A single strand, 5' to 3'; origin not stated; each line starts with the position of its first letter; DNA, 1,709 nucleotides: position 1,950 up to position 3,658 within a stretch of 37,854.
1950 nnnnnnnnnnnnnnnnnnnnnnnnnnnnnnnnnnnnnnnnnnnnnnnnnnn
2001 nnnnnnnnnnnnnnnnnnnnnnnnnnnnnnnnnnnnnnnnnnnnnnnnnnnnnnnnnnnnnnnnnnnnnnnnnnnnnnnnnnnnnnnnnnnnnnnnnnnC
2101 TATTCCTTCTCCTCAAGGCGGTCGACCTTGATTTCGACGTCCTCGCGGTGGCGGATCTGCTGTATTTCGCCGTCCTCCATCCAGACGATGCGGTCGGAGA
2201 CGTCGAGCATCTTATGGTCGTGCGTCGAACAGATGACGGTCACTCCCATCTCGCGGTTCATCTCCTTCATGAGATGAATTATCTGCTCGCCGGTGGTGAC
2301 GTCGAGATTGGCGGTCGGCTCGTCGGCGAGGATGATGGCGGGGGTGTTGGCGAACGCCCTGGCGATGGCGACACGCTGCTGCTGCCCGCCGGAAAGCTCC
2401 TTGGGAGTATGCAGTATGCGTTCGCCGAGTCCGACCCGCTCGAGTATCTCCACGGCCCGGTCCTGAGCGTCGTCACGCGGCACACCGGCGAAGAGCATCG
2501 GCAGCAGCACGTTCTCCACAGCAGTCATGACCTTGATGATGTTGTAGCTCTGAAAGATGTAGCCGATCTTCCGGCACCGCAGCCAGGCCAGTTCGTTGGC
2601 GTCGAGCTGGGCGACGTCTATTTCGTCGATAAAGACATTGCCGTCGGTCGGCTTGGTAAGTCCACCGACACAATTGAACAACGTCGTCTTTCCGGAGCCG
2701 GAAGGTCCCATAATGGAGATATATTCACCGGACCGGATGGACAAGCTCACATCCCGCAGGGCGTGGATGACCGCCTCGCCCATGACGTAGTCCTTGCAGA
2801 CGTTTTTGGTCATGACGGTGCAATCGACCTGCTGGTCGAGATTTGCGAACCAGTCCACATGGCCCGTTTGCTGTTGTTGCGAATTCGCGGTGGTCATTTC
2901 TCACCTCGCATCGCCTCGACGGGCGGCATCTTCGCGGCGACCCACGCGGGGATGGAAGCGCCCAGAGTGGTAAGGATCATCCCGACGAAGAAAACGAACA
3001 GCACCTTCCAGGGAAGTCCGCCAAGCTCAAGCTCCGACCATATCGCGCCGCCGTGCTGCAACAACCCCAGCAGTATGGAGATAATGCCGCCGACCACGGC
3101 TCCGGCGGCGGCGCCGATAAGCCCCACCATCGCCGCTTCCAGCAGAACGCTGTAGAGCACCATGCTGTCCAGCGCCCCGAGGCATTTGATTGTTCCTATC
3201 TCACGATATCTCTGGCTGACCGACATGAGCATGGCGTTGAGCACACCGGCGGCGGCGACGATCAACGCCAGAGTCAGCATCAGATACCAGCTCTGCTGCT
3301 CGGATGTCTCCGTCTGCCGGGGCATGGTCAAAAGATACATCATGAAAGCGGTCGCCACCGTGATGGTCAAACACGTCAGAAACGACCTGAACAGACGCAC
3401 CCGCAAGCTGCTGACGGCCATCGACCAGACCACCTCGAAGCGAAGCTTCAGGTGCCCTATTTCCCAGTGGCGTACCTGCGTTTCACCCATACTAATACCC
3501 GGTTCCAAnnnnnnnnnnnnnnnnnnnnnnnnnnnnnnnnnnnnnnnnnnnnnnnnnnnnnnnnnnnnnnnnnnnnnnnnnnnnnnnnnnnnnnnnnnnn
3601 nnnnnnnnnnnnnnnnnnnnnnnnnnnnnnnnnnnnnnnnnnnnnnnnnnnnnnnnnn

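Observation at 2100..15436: Six-gene translationally coupled envelope operon: two paralogous MacB/FtsE-type ATPases bracketing a giant FtsX fusion, a minimal FtsX and two OPT-like polytopic proteins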

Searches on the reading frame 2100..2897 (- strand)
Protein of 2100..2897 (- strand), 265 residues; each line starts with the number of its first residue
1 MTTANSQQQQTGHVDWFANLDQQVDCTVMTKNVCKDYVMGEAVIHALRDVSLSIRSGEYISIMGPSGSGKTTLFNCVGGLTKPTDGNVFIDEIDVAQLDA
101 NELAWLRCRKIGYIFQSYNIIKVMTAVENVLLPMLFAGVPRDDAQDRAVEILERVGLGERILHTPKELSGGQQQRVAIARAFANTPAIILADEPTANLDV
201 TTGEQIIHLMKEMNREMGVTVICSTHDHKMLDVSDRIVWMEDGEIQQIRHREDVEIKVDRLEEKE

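Call 4: search_protein_families(library=pfam, proteins=[window:2100-2897:-], max_evalue=0.01)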
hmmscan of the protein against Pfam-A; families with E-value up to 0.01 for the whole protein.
window:2100-2897:- (265 aa): 5 families
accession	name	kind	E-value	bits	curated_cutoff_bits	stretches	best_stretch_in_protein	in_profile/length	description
PF00005.33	ABC_tran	-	3.3e-34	118.8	25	1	47-196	1-137/137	ABC transporter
PF02463.25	SMC_N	-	8.1e-08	32.4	40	1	164-240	133-211/220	RecF/RecN/SMC N terminal domain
PF13304.12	AAA_21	-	2.9e-06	28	27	1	164-228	234-300/304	AAA domain, putative AbiEii toxin, Type IV TA system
PF13191.12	AAA_16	-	0.0037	18.2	32.6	1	42-78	7-45/167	AAA ATPase domain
PF13555.12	AAA_29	-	0.0066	16.6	27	0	51-74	16-39/61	P-loop containing region of AAA domain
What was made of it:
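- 2100..2897 (-): g6: ABC ATPase 2, 265 aa. ABC_tran 3.3e-34 (call 4).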

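Call 5: search_protein_families(library=ncbifam, proteins=[window:2100-2897:-], max_evalue=0.01)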
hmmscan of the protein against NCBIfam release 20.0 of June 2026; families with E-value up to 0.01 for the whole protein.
window:2100-2897:- (265 aa): 195 families (the best 25 are shown)
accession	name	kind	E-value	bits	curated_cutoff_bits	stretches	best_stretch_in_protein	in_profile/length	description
TIGR02211.1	LolD_lipo_ex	equivalog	1.9e-66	223.8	307.75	1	30-246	4-220/221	lipoprotein-releasing ABC transporter ATP-binding protein LolD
TIGR02982.1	heterocyst_DevA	subfamily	1e-64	218.1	295.8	1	30-245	4-219/220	ABC exporter ATP-binding subunit, DevA family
NF007826.0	PRK10535.1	equivalog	1.1e-63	215.6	966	1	29-247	6-223/648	macrolide ABC transporter ATP-binding protein/permease MacB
TIGR02673.1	FtsE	equivalog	2.8e-60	203.6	264.85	1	30-243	4-213/214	cell division ATP-binding protein FtsE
NF008639.0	PRK11629.1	equivalog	4.5e-60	202.9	360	1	29-247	8-226/234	lipoprotein-releasing ABC transporter ATP-binding protein LolD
NF038007.1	ABC_ATP_DarD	equivalog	3.5e-59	199.9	375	1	30-245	4-218/218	darobactin export ABC transporter ATP-binding protein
NF007879.0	PRK10584.1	equivalog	3.1e-58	197.2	336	1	28-247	7-226/228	putative ABC transporter ATP-binding protein YbbA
NF040933.2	ABC_arch_GlcV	equivalog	5.3e-57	193.3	450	1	27-254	2-229/357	glucose ABC transporter ATP-binding protein GlcV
TIGR02315.1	ABC_phnC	equivalog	5.8e-57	192.9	266.1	1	31-245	5-224/243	phosphonate ABC transporter ATP-binding protein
TIGR02314.1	ABC_MetN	equivalog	6.7e-53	179.9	499.7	1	30-244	4-218/343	methionine ABC transporter ATP-binding protein MetN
TIGR01186.1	proV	subfamily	1e-52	179.5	326.6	1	45-253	7-216/363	betaine/proline/choline family ABC transporter ATP-binding protein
TIGR03265.1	PhnT2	equivalog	1.3e-52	179.2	457.7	1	43-250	16-218/353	putative 2-aminoethylphosphonate ABC transporter ATP-binding protein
TIGR03608.1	L_ocin_972_ABC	subfamily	3.3e-52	177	254.85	1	45-238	12-204/206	putative bacteriocin export ABC transporter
NF006987.0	PRK09452.1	equivalog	2.2e-51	174.7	482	1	27-249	17-230/378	spermidine/putrescine ABC transporter ATP-binding protein PotA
NF007027.0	PRK09493.1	equivalog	4.9e-50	170.1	379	1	30-247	4-216/240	glutamine ABC transporter ATP-binding protein GlnQ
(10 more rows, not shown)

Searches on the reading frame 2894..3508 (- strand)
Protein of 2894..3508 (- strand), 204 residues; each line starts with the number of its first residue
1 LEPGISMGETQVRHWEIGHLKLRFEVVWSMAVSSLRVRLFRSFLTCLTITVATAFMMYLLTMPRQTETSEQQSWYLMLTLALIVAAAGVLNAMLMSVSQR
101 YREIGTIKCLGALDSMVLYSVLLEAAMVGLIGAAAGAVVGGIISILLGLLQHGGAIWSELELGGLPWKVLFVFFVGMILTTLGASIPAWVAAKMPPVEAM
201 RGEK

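Call 4: search_protein_families(library=pfam, proteins=[window:2894-3508:-], max_evalue=0.01)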
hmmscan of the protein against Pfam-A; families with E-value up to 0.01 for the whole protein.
window:2894-3508:- (204 aa): 1 family
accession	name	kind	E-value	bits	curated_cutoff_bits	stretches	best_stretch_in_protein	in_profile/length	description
PF02687.27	FtsX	-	2.3e-16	60.4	25.5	1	76-196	2-120/120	FtsX-like permease C-terminal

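Call 5: search_protein_families(library=ncbifam, proteins=[window:2894-3508:-], max_evalue=0.01)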
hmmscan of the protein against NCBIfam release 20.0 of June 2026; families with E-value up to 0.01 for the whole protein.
window:2894-3508:- (204 aa): 9 families
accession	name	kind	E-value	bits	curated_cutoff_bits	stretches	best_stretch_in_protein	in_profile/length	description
NF007826.0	PRK10535.1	equivalog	3.3e-13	48.8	966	1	59-201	510-646/648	macrolide ABC transporter ATP-binding protein/permease MacB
TIGR03434.1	ADOP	subfamily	1e-09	37.1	622.3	1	79-202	686-802/803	ADOP family duplicated permease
TIGR02212.1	lolCE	equivalog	1.6e-09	37.2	362.45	1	72-203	267-411/411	lipoprotein-releasing ABC transporter permease subunit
NF008076.0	PRK10814.1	exception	1.4e-07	30.9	473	1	71-203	264-399/399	lipoprotein-releasing ABC transporter permease subunit LolC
NF008357.0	PRK11146.1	exception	0.00011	21.1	439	1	75-150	273-348/414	lipoprotein-releasing ABC transporter permease subunit LolE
NF038346.1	FtsX_actino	exception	0.00029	20.3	250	1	78-190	187-300/308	permease-like cell division protein FtsX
NF038347.1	FtsX_Gpos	exception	0.0003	20.2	225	1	72-139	168-236/296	permease-like cell division protein FtsX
TIGR02213.1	lolE_release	exception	0.0011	17.9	540.35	1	75-150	270-345/411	lipoprotein-releasing ABC transporter permease subunit LolE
TIGR00439.2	FtsX_Gneg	equivalog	0.0014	17.9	255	1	75-186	172-285/292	permease-like cell division protein FtsX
